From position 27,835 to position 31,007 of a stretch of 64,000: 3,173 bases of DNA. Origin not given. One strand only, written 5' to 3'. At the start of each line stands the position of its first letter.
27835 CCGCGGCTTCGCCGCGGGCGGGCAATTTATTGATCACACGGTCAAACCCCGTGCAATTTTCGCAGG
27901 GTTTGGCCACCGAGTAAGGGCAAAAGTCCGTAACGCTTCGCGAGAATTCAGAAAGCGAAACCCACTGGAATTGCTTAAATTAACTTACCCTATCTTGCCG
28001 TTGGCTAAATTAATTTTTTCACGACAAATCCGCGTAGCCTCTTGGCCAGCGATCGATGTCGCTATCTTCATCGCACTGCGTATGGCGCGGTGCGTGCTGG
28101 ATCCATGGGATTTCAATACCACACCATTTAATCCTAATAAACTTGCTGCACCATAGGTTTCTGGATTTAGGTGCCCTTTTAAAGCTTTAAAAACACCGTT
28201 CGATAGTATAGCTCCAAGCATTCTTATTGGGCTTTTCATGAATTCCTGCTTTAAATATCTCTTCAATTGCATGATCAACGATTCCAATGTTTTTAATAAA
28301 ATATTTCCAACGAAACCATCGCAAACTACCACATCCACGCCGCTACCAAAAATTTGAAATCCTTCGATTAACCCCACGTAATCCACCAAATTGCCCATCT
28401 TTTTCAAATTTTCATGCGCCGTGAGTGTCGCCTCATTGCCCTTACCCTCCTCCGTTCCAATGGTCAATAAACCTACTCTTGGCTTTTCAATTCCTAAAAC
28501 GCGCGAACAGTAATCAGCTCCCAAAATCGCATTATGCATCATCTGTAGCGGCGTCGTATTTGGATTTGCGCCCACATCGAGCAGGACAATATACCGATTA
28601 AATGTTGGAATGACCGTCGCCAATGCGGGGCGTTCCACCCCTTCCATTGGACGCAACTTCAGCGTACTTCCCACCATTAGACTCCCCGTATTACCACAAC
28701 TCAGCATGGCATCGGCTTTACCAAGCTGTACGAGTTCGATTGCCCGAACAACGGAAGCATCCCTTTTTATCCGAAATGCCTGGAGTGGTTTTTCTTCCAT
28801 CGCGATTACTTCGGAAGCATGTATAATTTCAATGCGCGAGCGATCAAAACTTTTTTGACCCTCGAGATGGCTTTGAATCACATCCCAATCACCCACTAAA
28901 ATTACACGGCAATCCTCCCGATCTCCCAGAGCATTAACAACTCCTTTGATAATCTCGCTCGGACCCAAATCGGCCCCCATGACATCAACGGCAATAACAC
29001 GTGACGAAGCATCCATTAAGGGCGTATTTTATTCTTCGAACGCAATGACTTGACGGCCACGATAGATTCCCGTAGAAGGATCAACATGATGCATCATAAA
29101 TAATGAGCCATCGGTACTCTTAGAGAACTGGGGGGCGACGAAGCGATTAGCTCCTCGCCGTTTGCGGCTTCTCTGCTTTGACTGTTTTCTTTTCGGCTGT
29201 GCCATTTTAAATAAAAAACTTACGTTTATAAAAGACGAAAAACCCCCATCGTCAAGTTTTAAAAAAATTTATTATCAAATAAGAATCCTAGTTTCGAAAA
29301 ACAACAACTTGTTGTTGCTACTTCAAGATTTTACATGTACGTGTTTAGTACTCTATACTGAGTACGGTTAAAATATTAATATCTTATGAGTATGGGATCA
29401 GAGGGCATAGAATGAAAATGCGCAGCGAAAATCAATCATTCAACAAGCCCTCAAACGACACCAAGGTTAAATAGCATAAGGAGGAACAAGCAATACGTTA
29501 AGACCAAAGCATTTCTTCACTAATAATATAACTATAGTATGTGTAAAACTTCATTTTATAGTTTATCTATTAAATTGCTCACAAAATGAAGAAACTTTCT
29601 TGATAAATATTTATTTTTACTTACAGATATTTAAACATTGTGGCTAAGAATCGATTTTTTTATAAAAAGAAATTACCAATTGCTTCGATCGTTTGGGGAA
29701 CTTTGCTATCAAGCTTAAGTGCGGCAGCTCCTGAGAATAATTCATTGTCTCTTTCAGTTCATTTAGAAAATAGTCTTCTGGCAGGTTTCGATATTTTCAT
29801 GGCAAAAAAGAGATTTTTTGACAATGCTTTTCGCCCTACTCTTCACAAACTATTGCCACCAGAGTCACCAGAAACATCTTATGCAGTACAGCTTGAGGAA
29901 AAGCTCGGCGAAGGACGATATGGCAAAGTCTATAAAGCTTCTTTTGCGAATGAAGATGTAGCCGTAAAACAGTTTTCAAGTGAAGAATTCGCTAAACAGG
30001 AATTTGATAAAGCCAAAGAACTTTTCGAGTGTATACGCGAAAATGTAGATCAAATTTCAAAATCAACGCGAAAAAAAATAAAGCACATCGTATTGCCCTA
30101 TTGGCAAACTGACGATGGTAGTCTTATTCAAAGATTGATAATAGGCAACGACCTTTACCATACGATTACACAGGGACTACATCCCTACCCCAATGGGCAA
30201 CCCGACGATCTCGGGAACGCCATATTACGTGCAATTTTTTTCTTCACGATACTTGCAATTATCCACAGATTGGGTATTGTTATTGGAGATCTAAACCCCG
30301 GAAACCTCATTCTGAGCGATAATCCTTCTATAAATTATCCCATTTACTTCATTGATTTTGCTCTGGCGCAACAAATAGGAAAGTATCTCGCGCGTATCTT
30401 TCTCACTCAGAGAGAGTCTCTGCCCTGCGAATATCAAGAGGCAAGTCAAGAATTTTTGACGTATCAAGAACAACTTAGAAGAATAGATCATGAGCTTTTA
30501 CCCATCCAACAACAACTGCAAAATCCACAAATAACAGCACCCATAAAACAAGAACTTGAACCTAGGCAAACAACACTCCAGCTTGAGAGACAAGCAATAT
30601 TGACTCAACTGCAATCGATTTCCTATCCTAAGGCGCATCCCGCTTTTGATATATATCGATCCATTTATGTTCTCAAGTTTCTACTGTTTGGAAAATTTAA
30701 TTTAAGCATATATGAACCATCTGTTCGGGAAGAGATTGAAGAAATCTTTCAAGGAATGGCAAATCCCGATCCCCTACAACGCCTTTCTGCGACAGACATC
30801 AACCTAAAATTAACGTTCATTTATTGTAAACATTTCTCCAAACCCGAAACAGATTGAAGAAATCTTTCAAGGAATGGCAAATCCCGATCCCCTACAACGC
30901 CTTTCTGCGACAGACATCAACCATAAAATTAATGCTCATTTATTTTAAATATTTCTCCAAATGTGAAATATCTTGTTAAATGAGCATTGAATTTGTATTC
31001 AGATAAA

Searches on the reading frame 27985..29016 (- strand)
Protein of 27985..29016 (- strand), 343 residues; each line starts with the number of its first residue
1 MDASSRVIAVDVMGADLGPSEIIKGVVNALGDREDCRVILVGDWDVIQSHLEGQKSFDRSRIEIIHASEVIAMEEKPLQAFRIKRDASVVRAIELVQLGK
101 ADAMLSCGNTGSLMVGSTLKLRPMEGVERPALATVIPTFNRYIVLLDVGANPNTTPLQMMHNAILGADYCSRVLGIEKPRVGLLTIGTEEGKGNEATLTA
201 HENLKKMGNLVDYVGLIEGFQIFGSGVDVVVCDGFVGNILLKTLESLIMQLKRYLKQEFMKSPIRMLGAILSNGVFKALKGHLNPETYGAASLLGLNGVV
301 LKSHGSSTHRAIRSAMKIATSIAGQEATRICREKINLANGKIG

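Call 10: search_protein_families(library=pfam, max_evalue=0.001, proteins=[window:27985-29016:-])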
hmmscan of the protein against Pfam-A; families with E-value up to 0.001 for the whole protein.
window:27985-29016:- (343 aa): 2 families
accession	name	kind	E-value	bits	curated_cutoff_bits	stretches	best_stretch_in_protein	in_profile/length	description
PF02504.20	FA_synthesis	-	1.3e-95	320.6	29.1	1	8-326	3-320/324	Fatty acid synthesis protein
PF01515.24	PTA_PTB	-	0.00037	20.4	24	0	80-202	97-219/319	Phosphate acetyl/butaryl transferase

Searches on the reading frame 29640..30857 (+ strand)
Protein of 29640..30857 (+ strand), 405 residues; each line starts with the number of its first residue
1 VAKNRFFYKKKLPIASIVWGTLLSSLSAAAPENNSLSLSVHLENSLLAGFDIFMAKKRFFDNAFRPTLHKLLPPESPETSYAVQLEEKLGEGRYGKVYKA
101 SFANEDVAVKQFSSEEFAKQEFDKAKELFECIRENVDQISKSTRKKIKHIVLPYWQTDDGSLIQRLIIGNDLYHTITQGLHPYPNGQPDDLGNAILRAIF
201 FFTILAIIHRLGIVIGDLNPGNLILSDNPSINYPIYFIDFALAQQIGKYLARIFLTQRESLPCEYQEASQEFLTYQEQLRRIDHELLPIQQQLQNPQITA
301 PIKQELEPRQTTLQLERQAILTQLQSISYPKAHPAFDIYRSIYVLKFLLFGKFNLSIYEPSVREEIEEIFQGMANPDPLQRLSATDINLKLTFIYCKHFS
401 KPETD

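Call 10: search_protein_families(library=pfam, max_evalue=0.001, proteins=[window:29640-30857:+])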
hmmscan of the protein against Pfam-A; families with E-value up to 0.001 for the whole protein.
window:29640-30857:+ (405 aa): 2 families
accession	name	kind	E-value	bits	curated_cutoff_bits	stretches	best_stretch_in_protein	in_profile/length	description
PF00069.31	Pkinase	-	6.4e-11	42.6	31.7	1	84-248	2-150/263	Protein kinase domain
PF07714.23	PK_Tyr_Ser-Thr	-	0.00056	19.7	23.1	1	83-227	1-137/258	Protein tyrosine and serine/threonine kinase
